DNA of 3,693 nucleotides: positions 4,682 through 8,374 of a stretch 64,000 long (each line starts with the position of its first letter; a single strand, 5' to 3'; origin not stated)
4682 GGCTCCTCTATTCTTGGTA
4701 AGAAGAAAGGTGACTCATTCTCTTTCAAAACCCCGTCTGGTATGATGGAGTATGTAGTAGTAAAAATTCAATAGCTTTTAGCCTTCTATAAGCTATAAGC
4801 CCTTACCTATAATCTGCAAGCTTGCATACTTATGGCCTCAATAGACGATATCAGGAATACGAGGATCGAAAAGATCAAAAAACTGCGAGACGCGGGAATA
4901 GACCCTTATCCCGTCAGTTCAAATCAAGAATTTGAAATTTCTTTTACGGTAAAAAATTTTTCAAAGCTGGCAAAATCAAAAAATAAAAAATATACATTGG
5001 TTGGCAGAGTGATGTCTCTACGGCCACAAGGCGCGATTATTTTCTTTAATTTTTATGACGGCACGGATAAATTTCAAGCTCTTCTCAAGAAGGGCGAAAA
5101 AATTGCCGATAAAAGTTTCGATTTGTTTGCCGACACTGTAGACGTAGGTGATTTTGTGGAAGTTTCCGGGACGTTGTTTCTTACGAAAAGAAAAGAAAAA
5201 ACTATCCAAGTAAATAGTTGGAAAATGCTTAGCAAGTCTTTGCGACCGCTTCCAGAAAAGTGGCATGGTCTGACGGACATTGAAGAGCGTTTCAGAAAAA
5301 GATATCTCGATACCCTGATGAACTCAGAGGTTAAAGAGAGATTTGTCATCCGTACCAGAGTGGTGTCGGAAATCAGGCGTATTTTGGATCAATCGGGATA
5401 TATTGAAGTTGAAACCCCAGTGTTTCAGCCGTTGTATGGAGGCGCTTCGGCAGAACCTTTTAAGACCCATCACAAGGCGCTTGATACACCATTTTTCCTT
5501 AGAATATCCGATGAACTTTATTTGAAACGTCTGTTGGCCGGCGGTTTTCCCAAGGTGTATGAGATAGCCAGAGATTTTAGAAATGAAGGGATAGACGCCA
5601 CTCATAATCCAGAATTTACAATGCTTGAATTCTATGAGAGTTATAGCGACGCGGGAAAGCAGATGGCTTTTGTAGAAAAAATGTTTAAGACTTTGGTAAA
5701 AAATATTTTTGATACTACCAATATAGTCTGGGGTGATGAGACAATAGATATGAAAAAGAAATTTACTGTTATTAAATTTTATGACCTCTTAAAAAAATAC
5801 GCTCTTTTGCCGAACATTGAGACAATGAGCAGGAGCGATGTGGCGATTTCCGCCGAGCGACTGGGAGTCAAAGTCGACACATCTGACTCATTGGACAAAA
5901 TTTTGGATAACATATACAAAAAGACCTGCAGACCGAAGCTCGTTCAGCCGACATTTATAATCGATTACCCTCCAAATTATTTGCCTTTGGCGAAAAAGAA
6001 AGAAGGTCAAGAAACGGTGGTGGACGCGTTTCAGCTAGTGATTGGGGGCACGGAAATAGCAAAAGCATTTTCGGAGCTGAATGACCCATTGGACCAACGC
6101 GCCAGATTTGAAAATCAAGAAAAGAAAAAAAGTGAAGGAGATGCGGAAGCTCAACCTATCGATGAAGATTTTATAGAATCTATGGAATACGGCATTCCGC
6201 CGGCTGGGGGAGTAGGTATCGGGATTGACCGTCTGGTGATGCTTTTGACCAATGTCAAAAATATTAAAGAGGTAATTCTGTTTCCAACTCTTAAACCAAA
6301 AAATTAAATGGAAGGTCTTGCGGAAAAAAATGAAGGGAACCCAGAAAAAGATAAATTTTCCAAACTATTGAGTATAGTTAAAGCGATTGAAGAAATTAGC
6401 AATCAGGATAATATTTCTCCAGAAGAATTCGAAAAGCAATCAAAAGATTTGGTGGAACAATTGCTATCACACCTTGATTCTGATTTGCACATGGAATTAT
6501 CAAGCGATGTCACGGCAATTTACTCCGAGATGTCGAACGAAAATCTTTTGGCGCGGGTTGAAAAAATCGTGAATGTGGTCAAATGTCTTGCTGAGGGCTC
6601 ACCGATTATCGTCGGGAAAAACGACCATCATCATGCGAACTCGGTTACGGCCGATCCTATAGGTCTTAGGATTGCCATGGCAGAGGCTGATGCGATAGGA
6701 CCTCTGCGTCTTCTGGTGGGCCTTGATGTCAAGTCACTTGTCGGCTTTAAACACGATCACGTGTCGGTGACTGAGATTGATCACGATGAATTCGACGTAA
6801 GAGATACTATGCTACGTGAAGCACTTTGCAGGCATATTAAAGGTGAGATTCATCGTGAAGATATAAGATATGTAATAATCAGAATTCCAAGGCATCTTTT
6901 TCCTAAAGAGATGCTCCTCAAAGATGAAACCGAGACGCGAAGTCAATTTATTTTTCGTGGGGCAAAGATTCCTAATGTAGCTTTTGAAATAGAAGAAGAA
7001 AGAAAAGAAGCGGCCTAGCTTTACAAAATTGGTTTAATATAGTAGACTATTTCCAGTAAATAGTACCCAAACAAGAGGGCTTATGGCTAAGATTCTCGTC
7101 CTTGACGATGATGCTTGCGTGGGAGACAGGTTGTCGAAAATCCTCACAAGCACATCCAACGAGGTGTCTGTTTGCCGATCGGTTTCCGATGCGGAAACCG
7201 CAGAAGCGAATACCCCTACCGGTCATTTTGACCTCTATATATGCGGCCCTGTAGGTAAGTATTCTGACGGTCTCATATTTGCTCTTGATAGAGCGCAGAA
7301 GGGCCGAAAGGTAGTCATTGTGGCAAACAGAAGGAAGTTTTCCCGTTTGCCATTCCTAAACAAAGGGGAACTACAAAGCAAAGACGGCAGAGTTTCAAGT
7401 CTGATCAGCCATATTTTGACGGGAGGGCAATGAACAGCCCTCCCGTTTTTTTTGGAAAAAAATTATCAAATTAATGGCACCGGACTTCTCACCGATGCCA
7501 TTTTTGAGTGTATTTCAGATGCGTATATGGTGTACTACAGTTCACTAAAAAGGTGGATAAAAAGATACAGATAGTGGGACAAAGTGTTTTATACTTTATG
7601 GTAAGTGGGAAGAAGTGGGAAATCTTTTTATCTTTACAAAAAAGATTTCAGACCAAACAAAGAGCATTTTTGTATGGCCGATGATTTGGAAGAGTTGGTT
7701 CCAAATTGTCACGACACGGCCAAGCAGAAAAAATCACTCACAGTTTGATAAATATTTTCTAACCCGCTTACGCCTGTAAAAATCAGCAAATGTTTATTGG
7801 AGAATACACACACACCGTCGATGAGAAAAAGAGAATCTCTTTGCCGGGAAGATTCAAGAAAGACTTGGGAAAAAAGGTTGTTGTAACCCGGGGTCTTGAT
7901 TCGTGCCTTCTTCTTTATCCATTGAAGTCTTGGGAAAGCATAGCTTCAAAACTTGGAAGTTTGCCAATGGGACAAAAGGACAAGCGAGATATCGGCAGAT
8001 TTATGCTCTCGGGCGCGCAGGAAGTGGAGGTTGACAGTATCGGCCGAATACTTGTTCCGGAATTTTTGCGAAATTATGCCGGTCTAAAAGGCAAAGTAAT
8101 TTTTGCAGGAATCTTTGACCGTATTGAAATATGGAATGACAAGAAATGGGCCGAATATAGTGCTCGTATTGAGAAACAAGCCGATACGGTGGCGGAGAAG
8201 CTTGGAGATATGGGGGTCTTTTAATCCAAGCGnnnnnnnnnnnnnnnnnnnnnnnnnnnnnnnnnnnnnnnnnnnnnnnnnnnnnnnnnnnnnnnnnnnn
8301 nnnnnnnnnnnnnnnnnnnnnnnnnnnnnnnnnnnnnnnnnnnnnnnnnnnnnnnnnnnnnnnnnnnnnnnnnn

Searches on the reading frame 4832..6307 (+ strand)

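Call 59: search_protein_families(library=pfam, proteins=[window:4832-6307:+], max_evalue=0.001)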
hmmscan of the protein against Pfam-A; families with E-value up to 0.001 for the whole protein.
window:4832-6307:+ (491 aa): 3 families
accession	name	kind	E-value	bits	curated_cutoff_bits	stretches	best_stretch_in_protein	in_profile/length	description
PF00152.25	tRNA-synt_2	-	1.4e-85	287.6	25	1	150-487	2-307/308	tRNA synthetases class II (D, K and N)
PF01336.31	tRNA_anti-codon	-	4e-14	52.7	27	1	54-133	1-75/75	OB-fold nucleic acid binding domain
PF01409.25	tRNA-synt_2d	-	3.9e-07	30.2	19.8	0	242-296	105-157/246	tRNA synthetases class II core domain (F)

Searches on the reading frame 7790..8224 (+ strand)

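Call 59: search_protein_families(library=pfam, proteins=[window:7790-8224:+], max_evalue=0.001)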
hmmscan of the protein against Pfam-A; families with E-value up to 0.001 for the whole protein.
window:7790-8224:+ (144 aa): 1 family
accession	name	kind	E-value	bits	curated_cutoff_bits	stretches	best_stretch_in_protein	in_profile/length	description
PF02381.23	MraZ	-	9.1e-37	125.3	23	2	1-70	1-71/72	MraZ protein, putative antitoxin-like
